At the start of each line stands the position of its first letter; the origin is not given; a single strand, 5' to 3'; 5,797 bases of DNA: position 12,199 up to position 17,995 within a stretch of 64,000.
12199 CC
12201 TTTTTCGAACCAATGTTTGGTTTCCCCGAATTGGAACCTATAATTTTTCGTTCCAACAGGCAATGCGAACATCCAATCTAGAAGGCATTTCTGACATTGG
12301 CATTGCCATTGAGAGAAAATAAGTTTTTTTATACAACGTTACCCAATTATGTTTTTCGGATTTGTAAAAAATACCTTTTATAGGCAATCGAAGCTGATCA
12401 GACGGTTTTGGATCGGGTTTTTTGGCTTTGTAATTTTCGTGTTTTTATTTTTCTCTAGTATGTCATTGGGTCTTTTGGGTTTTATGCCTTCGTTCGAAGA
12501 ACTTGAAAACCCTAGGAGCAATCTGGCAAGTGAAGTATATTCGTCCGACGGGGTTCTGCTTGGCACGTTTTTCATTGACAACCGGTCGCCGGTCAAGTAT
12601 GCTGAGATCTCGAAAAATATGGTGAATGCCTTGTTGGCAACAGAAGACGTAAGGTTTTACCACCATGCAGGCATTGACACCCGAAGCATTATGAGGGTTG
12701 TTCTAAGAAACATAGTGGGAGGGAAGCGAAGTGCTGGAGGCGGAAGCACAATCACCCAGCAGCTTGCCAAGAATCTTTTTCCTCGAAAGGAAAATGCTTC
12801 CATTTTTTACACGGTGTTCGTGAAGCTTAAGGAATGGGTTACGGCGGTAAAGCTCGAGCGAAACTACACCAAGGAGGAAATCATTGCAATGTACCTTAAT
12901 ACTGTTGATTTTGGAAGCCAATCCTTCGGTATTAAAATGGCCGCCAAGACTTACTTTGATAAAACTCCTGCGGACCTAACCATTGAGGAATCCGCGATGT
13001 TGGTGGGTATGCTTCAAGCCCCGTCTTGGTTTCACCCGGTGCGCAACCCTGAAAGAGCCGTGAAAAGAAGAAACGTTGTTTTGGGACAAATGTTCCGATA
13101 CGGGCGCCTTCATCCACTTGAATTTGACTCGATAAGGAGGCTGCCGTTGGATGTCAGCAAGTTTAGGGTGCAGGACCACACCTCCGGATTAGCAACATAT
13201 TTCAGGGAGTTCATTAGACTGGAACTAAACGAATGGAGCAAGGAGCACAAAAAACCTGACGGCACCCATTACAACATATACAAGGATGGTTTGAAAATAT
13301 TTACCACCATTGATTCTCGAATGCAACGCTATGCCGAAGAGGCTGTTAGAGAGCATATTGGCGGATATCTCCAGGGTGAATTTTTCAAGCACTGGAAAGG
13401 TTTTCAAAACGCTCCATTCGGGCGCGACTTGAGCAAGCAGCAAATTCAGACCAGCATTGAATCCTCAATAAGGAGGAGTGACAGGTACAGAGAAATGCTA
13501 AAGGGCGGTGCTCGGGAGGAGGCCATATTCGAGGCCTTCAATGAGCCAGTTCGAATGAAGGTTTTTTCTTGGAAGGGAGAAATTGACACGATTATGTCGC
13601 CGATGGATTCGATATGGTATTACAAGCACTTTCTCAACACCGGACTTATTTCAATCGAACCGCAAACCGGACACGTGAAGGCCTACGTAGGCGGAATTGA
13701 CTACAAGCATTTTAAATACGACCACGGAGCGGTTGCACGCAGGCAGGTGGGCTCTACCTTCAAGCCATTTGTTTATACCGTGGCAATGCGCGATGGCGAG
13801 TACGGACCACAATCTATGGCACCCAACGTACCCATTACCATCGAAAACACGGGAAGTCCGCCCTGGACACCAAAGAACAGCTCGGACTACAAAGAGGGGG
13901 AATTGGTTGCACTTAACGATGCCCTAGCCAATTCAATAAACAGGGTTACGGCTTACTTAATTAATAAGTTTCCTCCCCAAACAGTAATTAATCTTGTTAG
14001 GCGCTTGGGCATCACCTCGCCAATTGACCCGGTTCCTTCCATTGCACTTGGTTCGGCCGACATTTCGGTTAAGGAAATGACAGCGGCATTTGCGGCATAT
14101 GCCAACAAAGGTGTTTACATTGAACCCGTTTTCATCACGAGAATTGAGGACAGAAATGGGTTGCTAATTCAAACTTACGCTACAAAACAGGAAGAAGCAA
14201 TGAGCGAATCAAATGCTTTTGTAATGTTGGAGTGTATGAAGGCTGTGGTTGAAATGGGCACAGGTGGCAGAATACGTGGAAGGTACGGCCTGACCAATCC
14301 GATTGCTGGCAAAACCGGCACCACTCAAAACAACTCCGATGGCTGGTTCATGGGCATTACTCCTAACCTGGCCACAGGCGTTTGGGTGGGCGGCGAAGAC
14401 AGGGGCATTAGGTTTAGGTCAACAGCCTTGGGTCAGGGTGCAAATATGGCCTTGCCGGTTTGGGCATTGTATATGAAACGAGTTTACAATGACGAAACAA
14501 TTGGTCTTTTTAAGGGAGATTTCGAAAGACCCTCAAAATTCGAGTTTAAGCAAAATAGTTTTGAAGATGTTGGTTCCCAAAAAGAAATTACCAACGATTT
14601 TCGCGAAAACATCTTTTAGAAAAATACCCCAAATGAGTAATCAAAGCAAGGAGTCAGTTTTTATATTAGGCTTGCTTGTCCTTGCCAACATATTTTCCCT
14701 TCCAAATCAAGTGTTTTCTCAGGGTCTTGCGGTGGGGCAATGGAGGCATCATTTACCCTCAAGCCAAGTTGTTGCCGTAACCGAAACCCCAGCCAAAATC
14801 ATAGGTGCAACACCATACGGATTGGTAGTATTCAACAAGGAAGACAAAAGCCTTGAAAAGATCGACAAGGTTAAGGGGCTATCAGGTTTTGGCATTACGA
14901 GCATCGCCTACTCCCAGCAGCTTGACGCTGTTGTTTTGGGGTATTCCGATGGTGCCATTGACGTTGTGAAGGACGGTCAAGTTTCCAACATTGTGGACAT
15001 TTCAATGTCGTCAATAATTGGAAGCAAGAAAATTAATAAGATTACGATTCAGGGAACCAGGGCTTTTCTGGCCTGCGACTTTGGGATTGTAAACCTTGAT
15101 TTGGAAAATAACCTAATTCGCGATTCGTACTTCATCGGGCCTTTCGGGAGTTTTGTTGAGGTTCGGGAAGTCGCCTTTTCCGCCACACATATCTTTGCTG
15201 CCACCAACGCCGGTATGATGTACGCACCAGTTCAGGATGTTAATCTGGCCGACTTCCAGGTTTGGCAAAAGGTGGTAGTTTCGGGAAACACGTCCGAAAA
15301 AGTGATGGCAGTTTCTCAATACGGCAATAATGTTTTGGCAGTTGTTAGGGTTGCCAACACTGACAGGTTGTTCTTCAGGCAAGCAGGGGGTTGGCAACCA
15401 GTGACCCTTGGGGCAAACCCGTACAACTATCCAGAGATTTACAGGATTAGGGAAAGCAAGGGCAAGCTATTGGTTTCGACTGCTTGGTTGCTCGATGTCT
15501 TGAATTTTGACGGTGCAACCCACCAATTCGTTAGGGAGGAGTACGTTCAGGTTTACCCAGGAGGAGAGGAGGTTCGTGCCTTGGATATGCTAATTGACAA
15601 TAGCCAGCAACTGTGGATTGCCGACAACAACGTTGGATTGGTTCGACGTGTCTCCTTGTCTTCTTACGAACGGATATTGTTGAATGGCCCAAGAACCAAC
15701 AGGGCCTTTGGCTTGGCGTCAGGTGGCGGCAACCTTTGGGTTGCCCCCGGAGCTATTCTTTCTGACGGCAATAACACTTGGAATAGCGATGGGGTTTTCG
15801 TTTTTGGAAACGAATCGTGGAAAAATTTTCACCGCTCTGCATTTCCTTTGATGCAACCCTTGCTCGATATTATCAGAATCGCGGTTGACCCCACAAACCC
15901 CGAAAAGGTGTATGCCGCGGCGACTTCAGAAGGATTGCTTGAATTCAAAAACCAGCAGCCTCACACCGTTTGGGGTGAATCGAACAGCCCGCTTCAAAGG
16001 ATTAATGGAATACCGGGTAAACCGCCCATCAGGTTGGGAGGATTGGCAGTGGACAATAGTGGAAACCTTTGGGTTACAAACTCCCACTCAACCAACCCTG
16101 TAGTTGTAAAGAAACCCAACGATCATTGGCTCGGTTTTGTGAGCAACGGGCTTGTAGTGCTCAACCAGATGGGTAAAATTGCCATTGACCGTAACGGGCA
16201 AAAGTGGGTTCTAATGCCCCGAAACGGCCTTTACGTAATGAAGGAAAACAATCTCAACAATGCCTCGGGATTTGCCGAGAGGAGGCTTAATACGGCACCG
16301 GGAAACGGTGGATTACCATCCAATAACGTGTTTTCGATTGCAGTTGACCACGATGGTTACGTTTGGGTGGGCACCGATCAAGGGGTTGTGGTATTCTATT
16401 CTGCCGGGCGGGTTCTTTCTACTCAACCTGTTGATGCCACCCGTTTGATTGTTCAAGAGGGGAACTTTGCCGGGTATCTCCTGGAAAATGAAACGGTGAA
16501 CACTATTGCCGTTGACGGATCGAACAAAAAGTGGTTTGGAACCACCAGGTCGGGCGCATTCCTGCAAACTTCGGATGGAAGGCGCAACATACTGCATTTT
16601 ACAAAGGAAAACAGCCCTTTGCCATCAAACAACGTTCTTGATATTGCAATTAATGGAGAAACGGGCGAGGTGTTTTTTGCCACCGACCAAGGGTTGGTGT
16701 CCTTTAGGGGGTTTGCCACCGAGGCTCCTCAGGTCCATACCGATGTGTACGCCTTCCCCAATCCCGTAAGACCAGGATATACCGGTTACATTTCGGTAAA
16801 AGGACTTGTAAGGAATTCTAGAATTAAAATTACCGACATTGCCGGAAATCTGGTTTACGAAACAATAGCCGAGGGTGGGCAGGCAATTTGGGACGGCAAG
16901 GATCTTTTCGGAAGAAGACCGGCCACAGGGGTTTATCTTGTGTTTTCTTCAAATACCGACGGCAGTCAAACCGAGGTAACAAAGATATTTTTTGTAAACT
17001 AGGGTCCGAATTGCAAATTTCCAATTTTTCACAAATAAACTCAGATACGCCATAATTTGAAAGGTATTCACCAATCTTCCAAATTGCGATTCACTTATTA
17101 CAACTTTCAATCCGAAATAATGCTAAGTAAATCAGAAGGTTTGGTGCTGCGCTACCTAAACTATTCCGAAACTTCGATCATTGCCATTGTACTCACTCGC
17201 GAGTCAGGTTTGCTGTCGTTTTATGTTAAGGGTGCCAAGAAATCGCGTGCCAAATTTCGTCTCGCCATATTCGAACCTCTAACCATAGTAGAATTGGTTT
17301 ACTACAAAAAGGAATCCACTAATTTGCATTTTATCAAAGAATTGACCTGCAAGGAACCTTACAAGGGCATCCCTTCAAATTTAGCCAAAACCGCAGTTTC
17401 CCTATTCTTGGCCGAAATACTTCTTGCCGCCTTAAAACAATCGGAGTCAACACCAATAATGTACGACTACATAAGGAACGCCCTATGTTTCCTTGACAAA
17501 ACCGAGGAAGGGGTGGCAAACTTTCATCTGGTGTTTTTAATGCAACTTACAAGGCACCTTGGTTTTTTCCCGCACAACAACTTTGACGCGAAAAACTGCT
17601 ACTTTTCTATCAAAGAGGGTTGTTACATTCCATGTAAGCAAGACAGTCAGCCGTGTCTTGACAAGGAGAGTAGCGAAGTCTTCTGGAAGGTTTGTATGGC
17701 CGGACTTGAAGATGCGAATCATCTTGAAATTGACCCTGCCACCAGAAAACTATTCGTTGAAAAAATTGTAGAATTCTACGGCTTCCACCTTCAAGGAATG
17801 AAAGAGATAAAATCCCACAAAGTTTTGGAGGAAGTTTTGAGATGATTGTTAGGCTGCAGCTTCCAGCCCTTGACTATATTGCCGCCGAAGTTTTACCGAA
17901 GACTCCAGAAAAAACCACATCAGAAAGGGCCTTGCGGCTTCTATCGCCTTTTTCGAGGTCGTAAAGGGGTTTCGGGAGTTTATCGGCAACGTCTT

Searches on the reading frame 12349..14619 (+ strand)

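Call 20: search_protein_families(library=pfam, proteins=[window:12349-14619:+], max_evalue=0.01)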
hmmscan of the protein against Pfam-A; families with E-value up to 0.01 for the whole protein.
window:12349-14619:+ (756 aa): 2 families
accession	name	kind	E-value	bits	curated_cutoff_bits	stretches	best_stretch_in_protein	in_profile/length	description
PF00912.28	Transgly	-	3.7e-59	199.6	27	1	76-248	11-177/178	Transglycosylase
PF00905.27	Transpeptidase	-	5.4e-21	75.5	22.1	1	436-673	6-267/299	Penicillin binding protein transpeptidase domain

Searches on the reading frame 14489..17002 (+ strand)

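Call 20: search_protein_families(library=pfam, proteins=[window:14489-17002:+], max_evalue=0.01)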
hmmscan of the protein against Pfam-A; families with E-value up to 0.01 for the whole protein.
window:14489-17002:+ (837 aa): 4 families
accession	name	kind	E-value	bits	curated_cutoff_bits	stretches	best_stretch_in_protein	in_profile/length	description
PF21544.3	PorZ_N_b_propeller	-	2.6e-33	115.9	27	1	111-260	8-154/154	TSS9, PorZ, N-terminal beta-propeller domain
PF07494.17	Reg_prop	-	3.6e-12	45.4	20.4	1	608-630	1-23/24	Two component regulator propeller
PF13585.12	CHU_C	-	0.0058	17.2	27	0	773-822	25-72/86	CHU_C Type IX secretion signal domain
PF23366.1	Beta-prop_HVO_0234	-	0.0069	16.4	27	0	180-279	5-103/274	HVO_0234-like, beta propeller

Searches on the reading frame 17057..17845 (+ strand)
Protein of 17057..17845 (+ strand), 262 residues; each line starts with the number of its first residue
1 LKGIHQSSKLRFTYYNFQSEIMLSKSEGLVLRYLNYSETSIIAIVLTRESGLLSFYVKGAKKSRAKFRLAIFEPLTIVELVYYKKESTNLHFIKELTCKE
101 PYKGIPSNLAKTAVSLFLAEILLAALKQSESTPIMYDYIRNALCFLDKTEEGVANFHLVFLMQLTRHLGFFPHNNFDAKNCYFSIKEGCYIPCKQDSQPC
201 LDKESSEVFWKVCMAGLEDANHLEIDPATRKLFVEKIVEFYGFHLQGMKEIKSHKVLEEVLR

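Call 20: search_protein_families(library=pfam, proteins=[window:17057-17845:+], max_evalue=0.01)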
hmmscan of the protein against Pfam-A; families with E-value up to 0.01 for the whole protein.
window:17057-17845:+ (262 aa): 2 families
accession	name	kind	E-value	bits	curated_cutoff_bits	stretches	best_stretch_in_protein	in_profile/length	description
PF11967.14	RecO_N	-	9.9e-19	67.6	27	1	22-101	1-79/80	Recombination protein O N terminal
PF02565.21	RecO_C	-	1.6e-12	47.9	22.1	1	107-247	2-151/157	Recombination protein O C terminal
